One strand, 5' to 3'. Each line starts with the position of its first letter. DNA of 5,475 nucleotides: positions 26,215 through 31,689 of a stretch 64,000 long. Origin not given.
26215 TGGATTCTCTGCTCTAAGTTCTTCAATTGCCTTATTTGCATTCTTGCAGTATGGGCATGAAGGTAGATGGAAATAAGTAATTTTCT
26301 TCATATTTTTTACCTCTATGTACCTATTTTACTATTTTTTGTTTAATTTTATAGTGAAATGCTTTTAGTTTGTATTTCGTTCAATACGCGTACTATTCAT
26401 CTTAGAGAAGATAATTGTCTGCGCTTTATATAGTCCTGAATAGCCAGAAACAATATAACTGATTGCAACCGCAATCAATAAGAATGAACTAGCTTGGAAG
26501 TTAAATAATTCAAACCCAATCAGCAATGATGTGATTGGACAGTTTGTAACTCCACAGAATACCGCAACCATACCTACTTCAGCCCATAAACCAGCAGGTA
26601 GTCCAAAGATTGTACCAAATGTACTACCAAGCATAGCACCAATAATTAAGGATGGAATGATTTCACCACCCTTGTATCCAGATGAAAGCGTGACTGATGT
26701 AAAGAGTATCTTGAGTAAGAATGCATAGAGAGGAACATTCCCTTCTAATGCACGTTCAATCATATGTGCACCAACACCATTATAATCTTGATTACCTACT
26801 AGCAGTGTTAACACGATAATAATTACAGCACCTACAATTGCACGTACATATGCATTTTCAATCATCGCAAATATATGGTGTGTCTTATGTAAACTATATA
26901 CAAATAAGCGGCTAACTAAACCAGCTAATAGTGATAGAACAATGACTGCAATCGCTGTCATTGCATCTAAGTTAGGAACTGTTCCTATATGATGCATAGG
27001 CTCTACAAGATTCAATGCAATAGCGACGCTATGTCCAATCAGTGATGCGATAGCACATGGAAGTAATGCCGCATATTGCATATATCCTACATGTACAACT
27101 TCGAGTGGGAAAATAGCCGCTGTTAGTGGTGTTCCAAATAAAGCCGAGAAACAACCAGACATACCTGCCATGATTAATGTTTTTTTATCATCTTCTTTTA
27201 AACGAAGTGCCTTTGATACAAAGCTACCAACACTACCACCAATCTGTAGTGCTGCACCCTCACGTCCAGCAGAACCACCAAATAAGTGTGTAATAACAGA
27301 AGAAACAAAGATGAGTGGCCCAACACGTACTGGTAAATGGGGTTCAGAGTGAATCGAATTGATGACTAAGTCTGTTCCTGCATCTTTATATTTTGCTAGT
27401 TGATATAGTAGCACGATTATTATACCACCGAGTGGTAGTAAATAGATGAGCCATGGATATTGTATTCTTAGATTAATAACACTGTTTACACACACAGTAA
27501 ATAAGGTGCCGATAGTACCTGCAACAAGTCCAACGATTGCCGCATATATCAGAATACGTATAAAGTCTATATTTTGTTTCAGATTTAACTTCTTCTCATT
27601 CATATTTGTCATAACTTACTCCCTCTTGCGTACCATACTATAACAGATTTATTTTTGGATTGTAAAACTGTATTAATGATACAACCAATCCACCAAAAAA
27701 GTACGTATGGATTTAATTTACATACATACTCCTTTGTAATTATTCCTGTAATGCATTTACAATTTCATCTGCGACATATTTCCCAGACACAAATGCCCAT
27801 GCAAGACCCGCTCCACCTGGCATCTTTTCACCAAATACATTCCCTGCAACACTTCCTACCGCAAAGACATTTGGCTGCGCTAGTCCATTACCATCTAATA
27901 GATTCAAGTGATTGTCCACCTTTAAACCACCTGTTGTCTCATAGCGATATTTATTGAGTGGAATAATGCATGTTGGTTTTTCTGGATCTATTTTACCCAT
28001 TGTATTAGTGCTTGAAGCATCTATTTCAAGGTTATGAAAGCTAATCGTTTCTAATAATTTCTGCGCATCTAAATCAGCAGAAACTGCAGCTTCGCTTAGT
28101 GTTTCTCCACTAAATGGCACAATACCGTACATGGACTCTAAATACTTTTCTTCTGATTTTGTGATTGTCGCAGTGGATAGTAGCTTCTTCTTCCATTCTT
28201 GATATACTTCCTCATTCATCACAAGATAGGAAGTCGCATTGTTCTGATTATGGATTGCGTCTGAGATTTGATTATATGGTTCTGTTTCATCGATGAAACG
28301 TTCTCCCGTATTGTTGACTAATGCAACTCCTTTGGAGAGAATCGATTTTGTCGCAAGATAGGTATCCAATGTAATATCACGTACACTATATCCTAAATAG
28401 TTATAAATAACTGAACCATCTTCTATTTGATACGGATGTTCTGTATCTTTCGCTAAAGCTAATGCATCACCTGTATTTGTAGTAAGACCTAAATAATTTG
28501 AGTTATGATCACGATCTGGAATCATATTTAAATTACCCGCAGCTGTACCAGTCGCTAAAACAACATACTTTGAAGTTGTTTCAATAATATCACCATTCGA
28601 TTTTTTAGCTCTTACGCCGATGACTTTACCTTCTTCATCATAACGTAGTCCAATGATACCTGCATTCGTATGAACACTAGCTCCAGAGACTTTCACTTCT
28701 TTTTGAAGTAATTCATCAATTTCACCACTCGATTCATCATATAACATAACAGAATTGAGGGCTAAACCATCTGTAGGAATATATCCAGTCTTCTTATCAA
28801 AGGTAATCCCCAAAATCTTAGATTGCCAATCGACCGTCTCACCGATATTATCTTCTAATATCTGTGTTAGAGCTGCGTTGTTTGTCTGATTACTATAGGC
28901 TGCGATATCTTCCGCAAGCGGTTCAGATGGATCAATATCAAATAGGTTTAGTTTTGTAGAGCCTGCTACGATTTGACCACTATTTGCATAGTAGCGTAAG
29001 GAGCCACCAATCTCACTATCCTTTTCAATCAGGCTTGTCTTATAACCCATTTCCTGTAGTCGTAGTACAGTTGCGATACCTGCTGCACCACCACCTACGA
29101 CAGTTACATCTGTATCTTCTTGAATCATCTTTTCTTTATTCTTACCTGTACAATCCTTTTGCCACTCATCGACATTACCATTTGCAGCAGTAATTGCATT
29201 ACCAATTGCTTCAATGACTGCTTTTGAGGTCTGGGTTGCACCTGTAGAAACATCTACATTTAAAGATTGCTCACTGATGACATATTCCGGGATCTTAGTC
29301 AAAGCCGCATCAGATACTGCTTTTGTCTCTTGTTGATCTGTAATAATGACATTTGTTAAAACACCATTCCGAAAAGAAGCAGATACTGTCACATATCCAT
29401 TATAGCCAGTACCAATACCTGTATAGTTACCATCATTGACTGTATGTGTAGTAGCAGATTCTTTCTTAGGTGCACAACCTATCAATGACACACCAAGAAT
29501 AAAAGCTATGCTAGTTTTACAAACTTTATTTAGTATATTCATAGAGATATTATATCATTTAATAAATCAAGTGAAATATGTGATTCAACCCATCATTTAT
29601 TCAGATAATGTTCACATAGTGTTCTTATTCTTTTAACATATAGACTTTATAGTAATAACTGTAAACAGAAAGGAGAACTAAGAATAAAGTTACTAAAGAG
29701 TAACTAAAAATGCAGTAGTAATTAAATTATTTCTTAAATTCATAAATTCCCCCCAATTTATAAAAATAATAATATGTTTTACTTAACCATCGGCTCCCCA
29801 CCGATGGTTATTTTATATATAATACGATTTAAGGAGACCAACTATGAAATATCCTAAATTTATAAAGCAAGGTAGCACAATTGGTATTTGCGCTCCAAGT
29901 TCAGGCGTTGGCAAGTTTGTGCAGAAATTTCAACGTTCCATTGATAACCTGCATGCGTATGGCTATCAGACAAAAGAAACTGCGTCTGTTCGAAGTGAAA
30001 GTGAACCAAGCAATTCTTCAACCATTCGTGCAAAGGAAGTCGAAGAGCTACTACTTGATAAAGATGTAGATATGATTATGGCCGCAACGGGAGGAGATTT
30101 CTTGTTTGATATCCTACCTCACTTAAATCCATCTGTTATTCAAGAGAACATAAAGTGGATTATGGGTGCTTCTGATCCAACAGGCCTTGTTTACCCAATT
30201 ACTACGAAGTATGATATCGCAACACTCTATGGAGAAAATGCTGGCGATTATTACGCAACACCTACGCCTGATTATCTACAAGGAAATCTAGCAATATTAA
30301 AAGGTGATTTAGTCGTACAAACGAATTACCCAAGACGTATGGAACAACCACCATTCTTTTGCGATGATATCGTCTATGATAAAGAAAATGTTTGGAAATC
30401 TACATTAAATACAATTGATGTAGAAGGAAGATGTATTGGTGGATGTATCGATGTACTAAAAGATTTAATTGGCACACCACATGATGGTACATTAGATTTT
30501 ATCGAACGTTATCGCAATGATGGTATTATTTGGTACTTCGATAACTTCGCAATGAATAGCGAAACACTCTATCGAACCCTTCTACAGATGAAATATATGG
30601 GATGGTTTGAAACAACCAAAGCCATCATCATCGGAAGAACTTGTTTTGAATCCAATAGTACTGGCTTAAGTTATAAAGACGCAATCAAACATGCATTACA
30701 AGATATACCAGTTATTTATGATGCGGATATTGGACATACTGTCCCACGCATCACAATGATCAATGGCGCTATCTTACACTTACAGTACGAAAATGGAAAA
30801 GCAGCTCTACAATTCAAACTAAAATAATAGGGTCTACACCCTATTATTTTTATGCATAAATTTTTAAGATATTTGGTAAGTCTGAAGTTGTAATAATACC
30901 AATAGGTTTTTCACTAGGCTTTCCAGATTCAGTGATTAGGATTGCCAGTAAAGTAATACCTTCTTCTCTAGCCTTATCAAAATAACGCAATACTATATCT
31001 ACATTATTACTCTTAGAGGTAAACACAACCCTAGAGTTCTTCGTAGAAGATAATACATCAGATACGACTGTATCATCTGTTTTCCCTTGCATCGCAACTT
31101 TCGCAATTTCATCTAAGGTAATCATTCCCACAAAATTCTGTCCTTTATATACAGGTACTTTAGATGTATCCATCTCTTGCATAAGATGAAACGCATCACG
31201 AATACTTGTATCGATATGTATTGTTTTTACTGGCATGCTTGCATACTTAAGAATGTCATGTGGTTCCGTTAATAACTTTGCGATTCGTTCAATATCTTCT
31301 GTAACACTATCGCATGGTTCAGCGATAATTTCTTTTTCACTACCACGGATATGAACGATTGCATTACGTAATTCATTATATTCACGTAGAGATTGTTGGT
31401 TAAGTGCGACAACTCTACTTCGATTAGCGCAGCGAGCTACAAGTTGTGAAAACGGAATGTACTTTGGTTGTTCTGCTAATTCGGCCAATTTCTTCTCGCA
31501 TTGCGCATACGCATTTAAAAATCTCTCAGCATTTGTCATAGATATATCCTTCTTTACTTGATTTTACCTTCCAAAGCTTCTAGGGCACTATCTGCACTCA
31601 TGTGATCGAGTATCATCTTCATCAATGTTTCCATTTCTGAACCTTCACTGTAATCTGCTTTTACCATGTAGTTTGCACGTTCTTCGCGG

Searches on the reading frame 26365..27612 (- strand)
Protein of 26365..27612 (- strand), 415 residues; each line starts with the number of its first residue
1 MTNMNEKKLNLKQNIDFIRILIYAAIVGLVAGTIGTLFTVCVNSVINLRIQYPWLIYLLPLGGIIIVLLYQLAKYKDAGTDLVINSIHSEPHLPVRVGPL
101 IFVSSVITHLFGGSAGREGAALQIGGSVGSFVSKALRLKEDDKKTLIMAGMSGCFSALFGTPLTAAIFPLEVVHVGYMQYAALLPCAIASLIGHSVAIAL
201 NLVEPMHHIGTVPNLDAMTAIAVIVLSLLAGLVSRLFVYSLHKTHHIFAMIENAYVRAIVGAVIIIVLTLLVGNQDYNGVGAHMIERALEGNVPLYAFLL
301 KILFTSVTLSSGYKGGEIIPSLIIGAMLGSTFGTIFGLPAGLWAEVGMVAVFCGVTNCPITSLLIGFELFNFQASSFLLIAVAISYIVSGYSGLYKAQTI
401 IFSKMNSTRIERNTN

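Call 44: search_protein_families(library=pfam, proteins=[window:26365-27612:-], max_evalue=0.00001)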
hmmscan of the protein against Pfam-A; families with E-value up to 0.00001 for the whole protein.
window:26365-27612:- (415 aa): 1 family
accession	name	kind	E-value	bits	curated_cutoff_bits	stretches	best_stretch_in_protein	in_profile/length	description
PF00654.25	Voltage_CLC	-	3.8e-72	243.8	24.8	1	62-389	1-345/346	Voltage gated chloride channel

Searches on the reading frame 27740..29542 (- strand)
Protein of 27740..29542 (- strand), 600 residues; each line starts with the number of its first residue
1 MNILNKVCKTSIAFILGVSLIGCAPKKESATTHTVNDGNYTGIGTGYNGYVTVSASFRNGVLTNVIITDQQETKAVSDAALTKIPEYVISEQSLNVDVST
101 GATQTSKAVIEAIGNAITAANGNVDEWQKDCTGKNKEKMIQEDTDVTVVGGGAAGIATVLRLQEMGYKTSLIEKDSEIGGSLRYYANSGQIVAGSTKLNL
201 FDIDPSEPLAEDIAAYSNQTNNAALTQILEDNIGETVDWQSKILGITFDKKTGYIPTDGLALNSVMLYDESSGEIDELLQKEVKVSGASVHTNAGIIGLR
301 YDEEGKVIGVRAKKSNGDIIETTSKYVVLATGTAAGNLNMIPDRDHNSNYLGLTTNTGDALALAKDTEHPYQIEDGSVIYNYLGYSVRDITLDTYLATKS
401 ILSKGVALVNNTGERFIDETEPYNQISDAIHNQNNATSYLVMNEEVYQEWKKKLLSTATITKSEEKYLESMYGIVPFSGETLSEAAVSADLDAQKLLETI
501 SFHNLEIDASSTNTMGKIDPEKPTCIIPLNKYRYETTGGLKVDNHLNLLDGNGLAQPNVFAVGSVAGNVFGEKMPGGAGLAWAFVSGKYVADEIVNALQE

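Call 44: search_protein_families(library=pfam, proteins=[window:27740-29542:-], max_evalue=0.00001)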
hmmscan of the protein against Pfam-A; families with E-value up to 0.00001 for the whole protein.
window:27740-29542:- (600 aa): 8 families
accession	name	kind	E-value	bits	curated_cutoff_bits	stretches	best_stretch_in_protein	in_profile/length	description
PF00890.30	FAD_binding_2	-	5e-28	98.9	20.4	1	145-575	1-408/414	FAD binding domain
PF01266.30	DAO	-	1.4e-11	44.9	27.9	1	145-240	1-85/353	FAD dependent oxidoreductase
PF04205.19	FMN_bind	-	2.1e-09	38.3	22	1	46-117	1-76/77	FMN-binding domain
PF07992.20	Pyr_redox_2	-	3.4e-08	33.7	26.1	0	145-177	2-34/291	Pyridine nucleotide-disulphide oxidoreductase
PF03486.20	HI0933_like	-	6.1e-08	32.8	50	0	145-334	2-165/244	HI0933-like protein Rossmann domain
PF13450.12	NAD_binding_8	-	8.6e-07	29.6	21.9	1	148-189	1-42/68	NAD(P)-binding Rossmann-like domain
PF13738.12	Pyr_redox_3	-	2e-06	27.7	30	1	148-207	2-61/305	Pyridine nucleotide-disulphide oxidoreductase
PF12831.13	FAD_oxidored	-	3.1e-06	27.2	27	0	145-334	1-147/416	FAD dependent oxidoreductase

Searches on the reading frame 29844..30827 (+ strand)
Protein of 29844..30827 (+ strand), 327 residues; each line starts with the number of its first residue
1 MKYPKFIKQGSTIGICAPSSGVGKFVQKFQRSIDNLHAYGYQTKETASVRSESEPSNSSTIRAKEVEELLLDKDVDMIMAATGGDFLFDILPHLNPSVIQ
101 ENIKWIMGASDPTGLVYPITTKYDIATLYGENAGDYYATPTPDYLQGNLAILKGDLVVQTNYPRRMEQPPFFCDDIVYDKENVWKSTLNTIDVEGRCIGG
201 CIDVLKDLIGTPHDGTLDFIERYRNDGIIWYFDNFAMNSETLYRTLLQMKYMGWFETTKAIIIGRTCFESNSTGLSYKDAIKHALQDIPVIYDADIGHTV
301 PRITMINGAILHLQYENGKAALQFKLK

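Call 44: search_protein_families(library=pfam, proteins=[window:29844-30827:+], max_evalue=0.00001)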
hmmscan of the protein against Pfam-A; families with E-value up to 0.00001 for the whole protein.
window:29844-30827:+ (327 aa): 2 families
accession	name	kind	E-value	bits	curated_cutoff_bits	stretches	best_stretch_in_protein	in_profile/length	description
PF02016.21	Peptidase_S66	-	2.2e-24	86.3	25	1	13-130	1-121/121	LD-carboxypeptidase N-terminal domain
PF17676.7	Peptidase_S66C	-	1.6e-21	77.6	23.7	1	194-312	1-119/120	LD-carboxypeptidase C-terminal domain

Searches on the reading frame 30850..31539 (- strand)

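Call 44: search_protein_families(library=pfam, proteins=[window:30850-31539:-], max_evalue=0.00001)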
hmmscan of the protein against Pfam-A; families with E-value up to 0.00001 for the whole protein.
window:30850-31539:- (229 aa): 1 family
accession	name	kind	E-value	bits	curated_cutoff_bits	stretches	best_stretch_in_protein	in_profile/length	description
PF00571.33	CBS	-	2.8e-12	47.2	24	1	103-148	8-54/57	CBS domain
